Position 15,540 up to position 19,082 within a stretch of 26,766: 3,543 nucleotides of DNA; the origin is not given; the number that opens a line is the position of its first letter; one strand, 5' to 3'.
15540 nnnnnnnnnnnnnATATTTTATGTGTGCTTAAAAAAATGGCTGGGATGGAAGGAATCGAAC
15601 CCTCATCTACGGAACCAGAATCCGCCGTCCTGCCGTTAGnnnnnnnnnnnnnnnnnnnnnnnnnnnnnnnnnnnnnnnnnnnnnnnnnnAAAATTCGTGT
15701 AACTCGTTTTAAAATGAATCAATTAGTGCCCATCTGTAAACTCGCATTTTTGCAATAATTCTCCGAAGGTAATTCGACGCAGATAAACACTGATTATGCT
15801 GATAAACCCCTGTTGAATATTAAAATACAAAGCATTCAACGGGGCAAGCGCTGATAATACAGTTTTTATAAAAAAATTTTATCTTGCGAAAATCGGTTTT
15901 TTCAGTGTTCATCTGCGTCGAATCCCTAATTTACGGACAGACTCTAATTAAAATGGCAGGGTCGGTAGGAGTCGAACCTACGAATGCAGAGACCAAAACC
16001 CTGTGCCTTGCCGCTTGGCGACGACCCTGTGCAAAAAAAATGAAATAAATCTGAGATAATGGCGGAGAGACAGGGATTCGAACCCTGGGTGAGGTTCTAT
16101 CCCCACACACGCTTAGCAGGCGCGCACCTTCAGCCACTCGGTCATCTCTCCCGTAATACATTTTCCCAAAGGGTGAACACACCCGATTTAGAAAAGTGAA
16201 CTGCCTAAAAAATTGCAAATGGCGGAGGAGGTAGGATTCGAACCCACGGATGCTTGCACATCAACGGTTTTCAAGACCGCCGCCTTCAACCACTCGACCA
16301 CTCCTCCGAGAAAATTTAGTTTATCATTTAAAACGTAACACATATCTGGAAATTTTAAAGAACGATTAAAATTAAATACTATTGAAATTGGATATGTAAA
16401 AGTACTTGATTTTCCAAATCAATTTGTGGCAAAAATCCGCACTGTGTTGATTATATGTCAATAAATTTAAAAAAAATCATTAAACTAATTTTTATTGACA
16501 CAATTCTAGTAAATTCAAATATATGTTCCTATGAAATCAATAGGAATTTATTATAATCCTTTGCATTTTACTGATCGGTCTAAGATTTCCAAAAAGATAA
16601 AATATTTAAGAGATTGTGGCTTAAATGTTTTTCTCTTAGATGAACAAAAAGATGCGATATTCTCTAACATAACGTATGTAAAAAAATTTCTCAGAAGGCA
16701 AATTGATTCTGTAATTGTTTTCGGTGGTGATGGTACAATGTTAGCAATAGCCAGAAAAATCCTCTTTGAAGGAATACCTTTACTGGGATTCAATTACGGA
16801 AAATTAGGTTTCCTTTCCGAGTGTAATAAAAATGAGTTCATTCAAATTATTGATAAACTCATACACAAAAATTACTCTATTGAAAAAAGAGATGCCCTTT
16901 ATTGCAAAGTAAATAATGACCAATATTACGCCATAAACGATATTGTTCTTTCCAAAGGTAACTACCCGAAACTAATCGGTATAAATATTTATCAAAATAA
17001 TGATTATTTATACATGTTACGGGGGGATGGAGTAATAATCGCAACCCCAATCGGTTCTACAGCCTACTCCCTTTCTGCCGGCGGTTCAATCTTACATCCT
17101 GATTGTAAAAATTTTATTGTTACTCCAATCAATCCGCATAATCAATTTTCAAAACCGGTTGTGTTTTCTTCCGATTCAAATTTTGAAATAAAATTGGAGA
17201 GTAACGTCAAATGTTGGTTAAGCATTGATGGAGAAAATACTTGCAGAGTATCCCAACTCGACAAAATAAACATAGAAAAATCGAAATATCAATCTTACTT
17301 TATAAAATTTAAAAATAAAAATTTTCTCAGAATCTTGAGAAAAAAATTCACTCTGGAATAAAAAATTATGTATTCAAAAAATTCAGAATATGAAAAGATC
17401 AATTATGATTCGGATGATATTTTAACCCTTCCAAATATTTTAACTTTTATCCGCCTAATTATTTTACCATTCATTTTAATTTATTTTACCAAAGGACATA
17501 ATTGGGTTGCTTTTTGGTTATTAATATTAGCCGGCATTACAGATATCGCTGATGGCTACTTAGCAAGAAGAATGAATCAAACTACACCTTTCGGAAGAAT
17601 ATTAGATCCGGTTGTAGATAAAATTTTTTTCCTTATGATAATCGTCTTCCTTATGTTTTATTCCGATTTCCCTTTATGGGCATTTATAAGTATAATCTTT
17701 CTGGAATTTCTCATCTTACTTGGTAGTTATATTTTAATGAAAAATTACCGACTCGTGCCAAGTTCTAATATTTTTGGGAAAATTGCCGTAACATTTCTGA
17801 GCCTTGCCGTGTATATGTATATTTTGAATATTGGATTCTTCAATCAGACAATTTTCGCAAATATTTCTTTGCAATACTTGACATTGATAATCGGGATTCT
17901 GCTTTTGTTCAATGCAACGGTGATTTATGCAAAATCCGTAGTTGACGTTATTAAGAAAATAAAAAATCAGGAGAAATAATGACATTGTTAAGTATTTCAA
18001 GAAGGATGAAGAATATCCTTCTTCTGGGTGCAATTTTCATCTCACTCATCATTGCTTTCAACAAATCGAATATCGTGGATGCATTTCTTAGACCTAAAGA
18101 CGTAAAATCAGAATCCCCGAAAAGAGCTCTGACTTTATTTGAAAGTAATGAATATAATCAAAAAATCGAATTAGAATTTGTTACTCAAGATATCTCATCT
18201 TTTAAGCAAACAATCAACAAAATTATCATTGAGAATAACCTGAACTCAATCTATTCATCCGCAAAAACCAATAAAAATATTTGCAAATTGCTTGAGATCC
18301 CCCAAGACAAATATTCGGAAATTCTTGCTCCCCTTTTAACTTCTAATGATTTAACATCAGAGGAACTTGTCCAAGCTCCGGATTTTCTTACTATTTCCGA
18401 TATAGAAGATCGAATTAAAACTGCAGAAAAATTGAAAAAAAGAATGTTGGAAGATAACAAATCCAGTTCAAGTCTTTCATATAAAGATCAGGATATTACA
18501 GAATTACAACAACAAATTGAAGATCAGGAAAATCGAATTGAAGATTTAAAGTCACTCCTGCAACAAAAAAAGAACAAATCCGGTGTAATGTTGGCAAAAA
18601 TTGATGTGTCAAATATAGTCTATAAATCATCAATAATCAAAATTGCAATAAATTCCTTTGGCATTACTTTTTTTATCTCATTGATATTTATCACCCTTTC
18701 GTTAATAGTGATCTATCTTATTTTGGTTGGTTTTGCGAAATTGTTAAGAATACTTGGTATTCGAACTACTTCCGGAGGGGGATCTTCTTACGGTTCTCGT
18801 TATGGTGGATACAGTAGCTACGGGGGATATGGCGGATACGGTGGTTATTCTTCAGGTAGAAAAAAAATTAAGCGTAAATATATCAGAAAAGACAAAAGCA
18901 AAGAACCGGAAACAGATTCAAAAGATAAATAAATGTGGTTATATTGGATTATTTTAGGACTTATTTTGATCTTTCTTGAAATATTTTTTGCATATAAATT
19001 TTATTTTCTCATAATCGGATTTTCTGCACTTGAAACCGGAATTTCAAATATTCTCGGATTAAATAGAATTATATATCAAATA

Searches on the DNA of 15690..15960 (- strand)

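Call 33: search_rna_families(source=window, start=15690, end=15960, threshold=evalue, max_evalue=10)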
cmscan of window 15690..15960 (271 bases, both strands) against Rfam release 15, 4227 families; matches with E-value up to 10: 6.
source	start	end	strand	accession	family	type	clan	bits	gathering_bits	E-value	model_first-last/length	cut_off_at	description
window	15768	15928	+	RF03926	MIR1435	Gene; miRNA;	-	22.2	94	0.38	1-186/186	no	MIR1435 microRNA precursor family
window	15783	15907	+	RF02698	Avalong_thermometer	Cis-reg; thermoregulator;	-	21.1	154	0.055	1-131/131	no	Avalong 5' UTR thermometer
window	15765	15927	-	RF04118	MIR9481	Gene; miRNA;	-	20.2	130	0.064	1-135/135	no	MIR9481 microRNA precursor family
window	15760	15814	-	RF01545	TB3Cs2H1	Gene; snRNA; snoRNA; HACA-box;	-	13.6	60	6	1-69/69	no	Trypanosomatid snoRNA TB3Cs2H1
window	15891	15924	-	RF01177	snR67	Gene; snRNA; snoRNA; CD-box;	CL00053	11.2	55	6.4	47-83/83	no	Small nucleolar RNA snR67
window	15772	15804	+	RF01177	snR67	Gene; snRNA; snoRNA; CD-box;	CL00053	10.5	55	9.4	48-83/83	no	Small nucleolar RNA snR67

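Call 74: search_dna_similar(query=window:15715-15955:-, collection=plasmids, mode=distant, max_evalue=0.01, max_rows=10)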
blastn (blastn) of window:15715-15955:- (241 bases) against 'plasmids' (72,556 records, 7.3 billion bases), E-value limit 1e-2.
No match.

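Call 75: search_dna_similar(query=window:15715-15955:-, collection=phages, mode=distant, max_evalue=0.01, max_rows=10)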
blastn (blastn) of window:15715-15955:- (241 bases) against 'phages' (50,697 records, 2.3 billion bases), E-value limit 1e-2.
No match.

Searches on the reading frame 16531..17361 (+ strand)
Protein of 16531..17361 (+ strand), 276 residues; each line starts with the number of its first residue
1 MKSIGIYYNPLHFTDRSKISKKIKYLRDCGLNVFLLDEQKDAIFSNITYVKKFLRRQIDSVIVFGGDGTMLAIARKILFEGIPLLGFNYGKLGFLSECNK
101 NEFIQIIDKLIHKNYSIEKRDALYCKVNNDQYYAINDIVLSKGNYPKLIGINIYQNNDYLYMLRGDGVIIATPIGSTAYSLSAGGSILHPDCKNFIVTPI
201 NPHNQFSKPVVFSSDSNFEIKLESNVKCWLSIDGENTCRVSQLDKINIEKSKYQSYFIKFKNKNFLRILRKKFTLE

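Call 10: search_protein_families(library=pfam, proteins=[window:16531-17361:+])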
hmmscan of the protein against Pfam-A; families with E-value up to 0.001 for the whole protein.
window:16531-17361:+ (276 aa): 3 families
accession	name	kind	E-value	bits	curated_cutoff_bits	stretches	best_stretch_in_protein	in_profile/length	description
PF20143.4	NAD_kinase_C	-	5.6e-35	120.3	23.7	1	136-259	2-125/126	ATP-NAD kinase C-terminal domain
PF01513.26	NAD_kinase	-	2.4e-17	63.9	25.5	1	40-115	59-130/130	ATP-NAD kinase N-terminal domain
PF00781.29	DAGK_cat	-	0.00081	19.4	23.6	0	25-79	25-77/125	Diacylglycerol kinase catalytic domain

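Call 32: find_encoding_contigs(protein=window:16531-17361:+, flank=10000, max_places=10)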
Protein window:16531-17361:+ (276 aa): 1 contig read that carries it; 1 place shown.
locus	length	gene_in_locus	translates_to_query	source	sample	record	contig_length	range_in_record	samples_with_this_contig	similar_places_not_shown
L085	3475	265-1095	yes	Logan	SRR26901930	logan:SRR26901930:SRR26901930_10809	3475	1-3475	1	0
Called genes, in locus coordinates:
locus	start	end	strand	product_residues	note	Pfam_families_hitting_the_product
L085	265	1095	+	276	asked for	PF01513:NAD_kinase, PF20143:NAD_kinase_C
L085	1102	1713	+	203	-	PF01066:CDP-OH_P_transf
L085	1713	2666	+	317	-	-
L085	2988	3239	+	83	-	PF01649:Ribosomal_S20p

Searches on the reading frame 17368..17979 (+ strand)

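Call 36: search_protein_families(library=pfam, proteins=[window:17368-17979:+], max_evalue=1)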
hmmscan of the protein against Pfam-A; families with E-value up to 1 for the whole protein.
window:17368-17979:+ (203 aa): 1 family
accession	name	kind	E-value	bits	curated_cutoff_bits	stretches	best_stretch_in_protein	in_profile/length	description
PF01066.26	CDP-OH_P_transf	-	1.2e-34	120.4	22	1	19-168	1-138/152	CDP-alcohol phosphatidyltransferase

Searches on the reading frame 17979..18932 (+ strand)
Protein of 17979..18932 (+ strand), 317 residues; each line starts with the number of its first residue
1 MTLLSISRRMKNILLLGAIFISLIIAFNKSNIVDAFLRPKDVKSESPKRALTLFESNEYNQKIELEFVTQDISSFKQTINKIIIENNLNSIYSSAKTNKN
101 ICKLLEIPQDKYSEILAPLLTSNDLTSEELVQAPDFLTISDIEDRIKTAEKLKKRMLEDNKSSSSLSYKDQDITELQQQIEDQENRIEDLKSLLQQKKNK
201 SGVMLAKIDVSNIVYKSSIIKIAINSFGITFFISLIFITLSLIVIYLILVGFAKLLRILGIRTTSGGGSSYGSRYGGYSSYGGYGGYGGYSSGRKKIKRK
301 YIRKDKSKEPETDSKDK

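Call 36: search_protein_families(library=pfam, proteins=[window:17979-18932:+], max_evalue=1)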
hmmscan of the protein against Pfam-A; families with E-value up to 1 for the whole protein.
window:17979-18932:+ (317 aa): 7 families
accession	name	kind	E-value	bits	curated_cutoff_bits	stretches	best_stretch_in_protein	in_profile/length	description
PF01576.24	Myosin_tail_1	-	3.6e-05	22.3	38.1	1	136-211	186-255/1081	Myosin tail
PF14257.11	DUF4349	-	0.00051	19.9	27.7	1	64-196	8-140/213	Domain of unknown function (DUF4349)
PF22736.1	NNH5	-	0.04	14.3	27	1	45-98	59-112/134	NACHT N-terminal Helical domain 5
PF04977.20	DivIC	-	0.045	14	28.9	1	165-197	18-50/80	Septum formation initiator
PF16808.10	PKcGMP_CC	-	0.047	13.7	35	1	166-194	3-31/35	Coiled-coil N-terminus of cGMP-dependent protein kinase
PF07851.19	TMEM120A-B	-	0.35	10.5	29.8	1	140-238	37-135/324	TMEM120A/B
PF08702.15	Fib_alpha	-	0.67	10.6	29.9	1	141-200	60-117/143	Fibrinogen alpha/beta chain family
